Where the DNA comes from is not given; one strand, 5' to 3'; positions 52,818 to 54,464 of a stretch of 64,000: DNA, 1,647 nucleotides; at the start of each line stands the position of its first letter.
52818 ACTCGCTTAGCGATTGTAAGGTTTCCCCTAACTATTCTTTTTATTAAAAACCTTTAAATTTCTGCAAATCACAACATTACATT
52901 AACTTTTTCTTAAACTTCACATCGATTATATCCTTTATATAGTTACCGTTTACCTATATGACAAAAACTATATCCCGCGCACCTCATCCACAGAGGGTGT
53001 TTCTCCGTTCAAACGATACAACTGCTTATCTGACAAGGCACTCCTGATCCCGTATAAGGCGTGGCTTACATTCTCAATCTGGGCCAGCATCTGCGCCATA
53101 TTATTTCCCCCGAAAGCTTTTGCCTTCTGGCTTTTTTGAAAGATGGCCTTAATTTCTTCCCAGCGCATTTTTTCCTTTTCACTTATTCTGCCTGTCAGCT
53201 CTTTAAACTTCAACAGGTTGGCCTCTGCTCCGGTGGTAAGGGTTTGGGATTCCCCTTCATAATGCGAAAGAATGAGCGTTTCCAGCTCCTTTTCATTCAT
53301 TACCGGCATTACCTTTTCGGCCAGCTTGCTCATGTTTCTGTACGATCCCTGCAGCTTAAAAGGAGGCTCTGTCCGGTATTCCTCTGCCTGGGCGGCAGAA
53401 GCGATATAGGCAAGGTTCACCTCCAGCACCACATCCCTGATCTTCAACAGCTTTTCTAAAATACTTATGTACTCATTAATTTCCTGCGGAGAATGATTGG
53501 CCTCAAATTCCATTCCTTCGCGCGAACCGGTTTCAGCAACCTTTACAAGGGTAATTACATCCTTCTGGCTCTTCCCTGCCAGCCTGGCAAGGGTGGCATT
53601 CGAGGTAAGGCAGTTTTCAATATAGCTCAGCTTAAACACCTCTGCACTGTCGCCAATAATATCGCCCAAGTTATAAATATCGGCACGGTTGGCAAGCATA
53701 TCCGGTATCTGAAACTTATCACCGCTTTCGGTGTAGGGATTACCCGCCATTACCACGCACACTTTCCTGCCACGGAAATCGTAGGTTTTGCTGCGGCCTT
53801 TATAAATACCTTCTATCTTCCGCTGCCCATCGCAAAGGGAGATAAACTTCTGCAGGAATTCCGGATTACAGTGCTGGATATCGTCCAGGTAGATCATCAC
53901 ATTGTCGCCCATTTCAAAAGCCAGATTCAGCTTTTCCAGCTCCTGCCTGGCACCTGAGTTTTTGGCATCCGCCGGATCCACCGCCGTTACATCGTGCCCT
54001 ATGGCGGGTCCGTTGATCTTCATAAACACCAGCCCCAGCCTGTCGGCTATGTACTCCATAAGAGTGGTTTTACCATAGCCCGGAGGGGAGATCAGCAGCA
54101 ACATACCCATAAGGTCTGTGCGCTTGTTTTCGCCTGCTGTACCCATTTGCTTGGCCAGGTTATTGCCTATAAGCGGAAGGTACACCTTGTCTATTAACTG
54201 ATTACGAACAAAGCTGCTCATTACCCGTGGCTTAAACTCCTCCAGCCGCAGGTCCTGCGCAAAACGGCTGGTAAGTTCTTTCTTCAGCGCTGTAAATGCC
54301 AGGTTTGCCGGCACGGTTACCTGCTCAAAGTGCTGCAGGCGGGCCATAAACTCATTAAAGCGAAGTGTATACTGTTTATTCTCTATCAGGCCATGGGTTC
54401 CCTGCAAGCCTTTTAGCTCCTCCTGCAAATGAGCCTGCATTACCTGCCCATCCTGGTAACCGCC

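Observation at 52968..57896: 1642-aa protein: beta-rich head, 370-aa coiled coil, helical middle, and a single C-terminal MoxR/AAA_5 ATPase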

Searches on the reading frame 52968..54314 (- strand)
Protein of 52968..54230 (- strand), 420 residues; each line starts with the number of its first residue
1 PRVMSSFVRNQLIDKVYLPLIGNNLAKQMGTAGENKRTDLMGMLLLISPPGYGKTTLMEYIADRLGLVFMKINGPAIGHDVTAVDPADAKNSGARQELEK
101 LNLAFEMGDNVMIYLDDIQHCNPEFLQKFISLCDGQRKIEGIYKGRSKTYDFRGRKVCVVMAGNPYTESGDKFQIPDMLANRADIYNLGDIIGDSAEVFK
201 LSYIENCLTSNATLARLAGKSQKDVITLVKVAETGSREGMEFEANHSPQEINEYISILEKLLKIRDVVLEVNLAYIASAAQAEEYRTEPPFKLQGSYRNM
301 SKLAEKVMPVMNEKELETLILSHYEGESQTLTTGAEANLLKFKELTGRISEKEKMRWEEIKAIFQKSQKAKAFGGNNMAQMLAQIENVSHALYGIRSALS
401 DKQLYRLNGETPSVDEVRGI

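Call 13: search_solved_structures(query=window:52968-54230:-, max_evalue=1, show_alignments=3)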
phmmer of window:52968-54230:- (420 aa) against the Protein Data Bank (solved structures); distinct sequences matched with E-value up to 1: 110 (the best 60 are shown).
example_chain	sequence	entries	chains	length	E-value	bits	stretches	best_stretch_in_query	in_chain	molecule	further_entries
5vc7_A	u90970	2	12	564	1.4e-05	27.1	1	44-78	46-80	VCP-like ATPase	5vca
5g4g_A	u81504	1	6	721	2.5e-05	26.3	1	44-78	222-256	VCP-LIKE ATPASE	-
5g4f_A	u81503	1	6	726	2.5e-05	26.3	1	44-78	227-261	VCP-LIKE ATPASE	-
6chs_H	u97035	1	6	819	3.9e-05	25.7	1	44-109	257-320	Putative cell division control protein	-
7swl_A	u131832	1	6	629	4.5e-05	25.5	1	11-77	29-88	Rix7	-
7wub_D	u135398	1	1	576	6.7e-05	24.9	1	44-86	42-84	Transitional endoplasmic reticulum ATPase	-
7wub_C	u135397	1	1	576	6.7e-05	24.9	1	44-86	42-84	Transitional endoplasmic reticulum ATPase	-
6mck_A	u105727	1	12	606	7.7e-05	24.7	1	44-86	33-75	Transitional endoplasmic reticulum ATPase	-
9bji_A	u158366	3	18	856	7.8e-05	24.7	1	44-77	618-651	Nuclear valosin-containing protein-like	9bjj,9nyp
9lgo_A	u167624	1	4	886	7.9e-05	24.7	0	44-77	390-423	ATPase family gene 2 protein homolog A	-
7t3i_A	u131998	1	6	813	8.6e-05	24.6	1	11-77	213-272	Rix7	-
6mat_A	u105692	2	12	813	8.7e-05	24.5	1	11-77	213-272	Rix7 mutant | Rix7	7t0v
8rhn_K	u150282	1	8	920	8.9e-05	24.5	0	44-77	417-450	ATPase family gene 2 protein homolog A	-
7lmy_A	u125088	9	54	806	9.3e-05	24.4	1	42-86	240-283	Transitional endoplasmic reticulum ATPase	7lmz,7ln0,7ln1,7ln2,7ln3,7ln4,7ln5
7rlb_A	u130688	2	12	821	9.9e-05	24.3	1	42-86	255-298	Transitional endoplasmic reticulum ATPase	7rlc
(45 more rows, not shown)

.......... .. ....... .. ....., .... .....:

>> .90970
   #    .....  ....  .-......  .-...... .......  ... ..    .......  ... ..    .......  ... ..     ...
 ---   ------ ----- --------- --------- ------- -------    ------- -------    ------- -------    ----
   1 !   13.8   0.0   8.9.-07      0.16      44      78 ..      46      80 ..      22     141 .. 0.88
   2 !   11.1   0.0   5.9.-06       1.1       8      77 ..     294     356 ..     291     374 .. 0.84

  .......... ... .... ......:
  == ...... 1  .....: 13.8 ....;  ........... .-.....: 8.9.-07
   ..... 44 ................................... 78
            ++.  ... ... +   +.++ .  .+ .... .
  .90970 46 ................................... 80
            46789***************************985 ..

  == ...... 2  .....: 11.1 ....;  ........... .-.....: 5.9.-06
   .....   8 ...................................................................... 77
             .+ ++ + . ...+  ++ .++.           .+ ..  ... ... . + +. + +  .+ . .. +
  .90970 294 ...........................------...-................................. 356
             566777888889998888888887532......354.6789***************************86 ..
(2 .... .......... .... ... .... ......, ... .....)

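Call 30: predict_structure(alignment_id=A2)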
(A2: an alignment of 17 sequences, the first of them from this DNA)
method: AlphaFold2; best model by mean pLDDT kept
length: 448 residues; sequences in the alignment: 17
mean_pLDDT: 72.4   pTM: 0.50
mean pLDDT of the five models: 72.4, 71.9, 68.6, 68.1, 63.2
residues with pLDDT >= 90: 13; 70-90: 265; 50-70: 128; < 50: 42
segments of 3 or more residues with pLDDT < 50: 26-33, 77-79, 197-199, 218-222, 432-448
pLDDT, mean of each block of 10 residues (from residue 1): 60 73 49 49 66 68 55 58 75 83 84 84 87 83 86 79 75 81 81 55 65 58 60 75 80 82 78 85 89 83 63 74 69 84 87 78 85 89 90 76 55 65 62 44 44
secondary structure, 60 per line:
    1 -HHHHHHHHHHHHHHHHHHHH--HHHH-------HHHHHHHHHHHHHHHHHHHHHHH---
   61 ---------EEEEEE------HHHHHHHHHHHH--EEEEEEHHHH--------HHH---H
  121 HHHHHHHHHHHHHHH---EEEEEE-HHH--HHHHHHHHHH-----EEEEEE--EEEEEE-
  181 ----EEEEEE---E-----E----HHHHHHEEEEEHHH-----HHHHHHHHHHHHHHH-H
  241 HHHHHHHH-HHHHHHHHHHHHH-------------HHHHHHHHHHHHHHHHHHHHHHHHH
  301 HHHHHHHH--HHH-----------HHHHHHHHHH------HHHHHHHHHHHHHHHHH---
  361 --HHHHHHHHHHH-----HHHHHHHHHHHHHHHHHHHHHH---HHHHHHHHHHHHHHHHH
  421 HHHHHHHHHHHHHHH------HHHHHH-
elements in order: H2-21 H24-27 H35-57 E70-75 H82-93 E96-101 H102-105 H120-135 E139-144 H151-160 E166-171 E174-179 E185-190 H205-210 E211-215 H224-238 H240-248 H250-262 H276-308 H325-334 H341-357 H363-373 H379-400 H404-435 H442-447
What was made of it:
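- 53652..54221 (-): Residues 1226-1415: AAA+ alpha/beta core. Walker A is S1270-T1278 (K1276), Walker B is D1338-D1339, a beta-hairpin lies at about 1360-1373, sensor 1 is N1386, and the candidate Arg finger is R1404. Model strand order with a pre-sensor-1 hairpin (call 30).
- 52971..53651 (-): Residues 1416-1642: helical lid / C-terminal domain with the invariant motif R1508-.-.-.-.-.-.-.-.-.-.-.1520 (sensor-2-like) and a variable tail. Model helices (call 30).
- On MoxR-class AAA+ (AAA_3 / AAA_5; RavA, CbbQ, NorQ): The model shows a short helix and loop (residues 102-119 of the model) between beta2 and alpha2, with no hairpin, at pLDDT about 84 (call 30).
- On Classical AAA clade (PF00004; Vps4, p97, FtsH): The model has the hairpin (call 30).
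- The model has a pre-sensor-1 hairpin that classical Vps4-type AAA domains lack (call 30).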

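Call 42: search_protein_families(library=pfam, alignment_id=A2, max_evalue=1)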
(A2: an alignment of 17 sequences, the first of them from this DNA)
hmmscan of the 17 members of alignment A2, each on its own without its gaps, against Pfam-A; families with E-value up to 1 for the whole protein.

A. member 1, seq(448 aa): 9 families
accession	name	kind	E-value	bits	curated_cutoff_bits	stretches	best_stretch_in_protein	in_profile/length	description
PF00004.35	AAA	-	1.4e-08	35.6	21.2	1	72-192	1-109/131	ATPase family associated with various cellular activities (AAA)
PF07728.20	AAA_5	-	3.9e-06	27.4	22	1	72-195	2-125/139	AAA domain (dynein-related subfamily)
PF05496.18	RuvB_N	-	5e-05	23.6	27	1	61-107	25-71/159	Holliday junction DNA helicase RuvB P-loop domain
PF13401.12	AAA_22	-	0.00011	22.9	27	1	70-162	6-109/130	AAA domain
PF13173.12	AAA_14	-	0.041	14.3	27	1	79-162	12-86/129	AAA domain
PF20720.3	nSTAND3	-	0.13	12.4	27.2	1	70-91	18-39/155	Novel STAND NTPase 3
PF13730.12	HTH_36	-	0.15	12.3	25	1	234-261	23-50/55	Helix-turn-helix domain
PF13191.12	AAA_16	-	0.2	12.6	32.6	0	69-93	24-48/167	AAA ATPase domain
PF24883.2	NPHP3_N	-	0.25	11.9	24.8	1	71-93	24-46/164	Nephrocystin 3, N-terminal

B. families by the number of members that match (of 17 scanned): 27 families (the first 25 are shown)
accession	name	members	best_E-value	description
PF00004.35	AAA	17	1.4e-08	ATPase family associated with various cellular activities (AAA)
PF07728.20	AAA_5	17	1.3e-07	AAA domain (dynein-related subfamily)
PF13401.12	AAA_22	17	1e-06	AAA domain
PF05496.18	RuvB_N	17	5.5e-06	Holliday junction DNA helicase RuvB P-loop domain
PF13191.12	AAA_16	17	0.0017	AAA ATPase domain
PF20720.3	nSTAND3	15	0.0077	Novel STAND NTPase 3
PF13173.12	AAA_14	11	0.0028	AAA domain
PF25199.1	nSTAND_NTPase5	9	0.0096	Novel STAND NTPase 5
PF00910.28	RNA_helicase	8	0.054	RNA helicase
PF13238.12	AAA_18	7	0.046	AAA domain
PF24883.2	NPHP3_N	7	0.17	Nephrocystin 3, N-terminal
PF03215.21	Rad17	4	0.1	Rad17 P-loop domain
PF24918.1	NET2A_C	3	0.0094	NET2A, C-terminal domain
PF03232.19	COQ7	2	0.015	Ubiquinone biosynthesis protein COQ7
PF17835.6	NOG1_N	2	0.055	NOG1 N-terminal helical domain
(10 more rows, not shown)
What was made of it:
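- On Classical AAA clade (PF00004; Vps4, p97, FtsH): PF00004 scores 35.6 bits against a cut-off of 21.2 (call 42).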

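Call 46: fold_search(model_id=the predicted structure, library=pdb)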
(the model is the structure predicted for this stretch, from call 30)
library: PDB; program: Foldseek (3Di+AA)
matches with E <= 10: 795; with E <= 0.001: 340
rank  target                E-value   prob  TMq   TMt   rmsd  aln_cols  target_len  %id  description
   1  9qh8_A                1.6e-06  1.00  0.36  0.56   6.8       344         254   14  reduced NorQ-NorD VWA domain complex from Paracoccus denitrificans (released 2026-03-25)
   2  8efv_B                1.6e-06  1.00  0.28  0.37  13.1       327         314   15  Structure of single homo-hexameric Holliday junction ATP-dependent DNA helicase RuvB motor (released 2023-05-10)
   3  7pbl_C                1.8e-06  1.00  0.26  0.35  12.6       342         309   16  RuvAB branch migration motor complexed to the Holliday junction - RuvB AAA+ state s1 [t2 dataset] (released 2022-09-14)
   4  8efy_B                2.1e-06  1.00  0.28  0.37  12.8       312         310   15  Structure of double homo-hexameric AAA+ ATPase RuvB motors (released 2023-05-10)
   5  9qh8_F                2.3e-06  1.00  0.38  0.60   6.6       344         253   16  reduced NorQ-NorD VWA domain complex from Paracoccus denitrificans (released 2026-03-25)
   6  9qh7_E                2.9e-06  1.00  0.30  0.51  11.4       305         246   15  NorQ in complex with NorD VWA domain steep staircase subset 1 from Paracoccus denitrificans (released 2026-03-25)
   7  9qh4_F                3.4e-06  1.00  0.34  0.52   7.6       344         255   14  NorQ hexamer from Paracoccus denitrificans (released 2026-03-25)
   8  9qhg_E                3.9e-06  1.00  0.30  0.48   7.8       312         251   16  NorQD complex state 4 from Jhaorihella thermophila (released 2026-03-25)
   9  6l1q_A                4.2e-06  1.00  0.36  0.54   7.9       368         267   14  Crystal structure of AfCbbQ2, a MoxR AAA+-ATPase and CbbQO-type Rubisco activase from Acidithiobacillus ferrooxidans (released 2019-12-18)
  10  9qh4_A                4.2e-06  1.00  0.33  0.50   7.9       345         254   15  NorQ hexamer from Paracoccus denitrificans (released 2026-03-25)
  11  7pbl_D                4.2e-06  1.00  0.26  0.34  12.5       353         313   15  RuvAB branch migration motor complexed to the Holliday junction - RuvB AAA+ state s1 [t2 dataset] (released 2022-09-14)
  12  1r6b                  4.4e-06  1.00  0.29  0.20   8.6       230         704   16  High resolution crystal structure of ClpA (released 2004-08-24)
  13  9qh6_B                4.6e-06  1.00  0.33  0.50   8.2       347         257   15  NorQ in complex with NorD VWA domain from Paracoccus denitrificans (released 2026-03-25)
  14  8efy_D                5.7e-06  1.00  0.28  0.38   8.6       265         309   16  Structure of double homo-hexameric AAA+ ATPase RuvB motors (released 2023-05-10)
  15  6w24_A                6.7e-06  1.00  0.32  0.26  11.2       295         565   18  ClpA Engaged2 State bound to RepA-GFP (Focused Classification) (released 2020-05-06)
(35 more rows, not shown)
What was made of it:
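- On MoxR-class AAA+ (AAA_3 / AAA_5; RavA, CbbQ, NorQ): Foldseek places NorQ first, tied with RuvB (call 46).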

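Call 51: search_protein_representatives(alignment_id=A2)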
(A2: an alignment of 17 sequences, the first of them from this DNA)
Query: 17 sequences, 439 profile positions. Proteins with E-value up to 0.001 (for the whole library): 1036; up to 1e-10: 820; up to 1e-30: 441. The best 150 are listed.
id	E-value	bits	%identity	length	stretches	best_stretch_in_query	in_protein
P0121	5.5e-230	779.7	-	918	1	1-429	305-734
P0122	1.2e-229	778.6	-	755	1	1-434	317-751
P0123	2.5e-229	777.5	-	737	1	1-430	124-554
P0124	4.6e-228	773.4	-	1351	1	1-429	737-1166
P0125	3.0e-222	754.2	-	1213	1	1-433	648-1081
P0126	7.0e-221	749.7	-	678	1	1-433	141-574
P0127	7.3e-221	749.6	-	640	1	1-430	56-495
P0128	6.1e-219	743.3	-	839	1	1-433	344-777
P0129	6.8e-218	739.9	-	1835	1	1-430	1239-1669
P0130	1.5e-217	738.7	-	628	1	1-431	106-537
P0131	1.2e-215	732.5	-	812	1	1-433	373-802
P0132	1.1e-214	729.3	-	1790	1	1-432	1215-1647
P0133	5.0e-212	720.5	-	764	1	1-427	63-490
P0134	9.3e-211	716.4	-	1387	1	1-430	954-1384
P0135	2.7e-209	711.5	-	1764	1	1-432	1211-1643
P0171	2.7e-188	642.3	-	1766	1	2-435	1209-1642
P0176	6.6e-188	641.0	-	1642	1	2-415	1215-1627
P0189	1.1e-181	620.5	-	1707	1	2-424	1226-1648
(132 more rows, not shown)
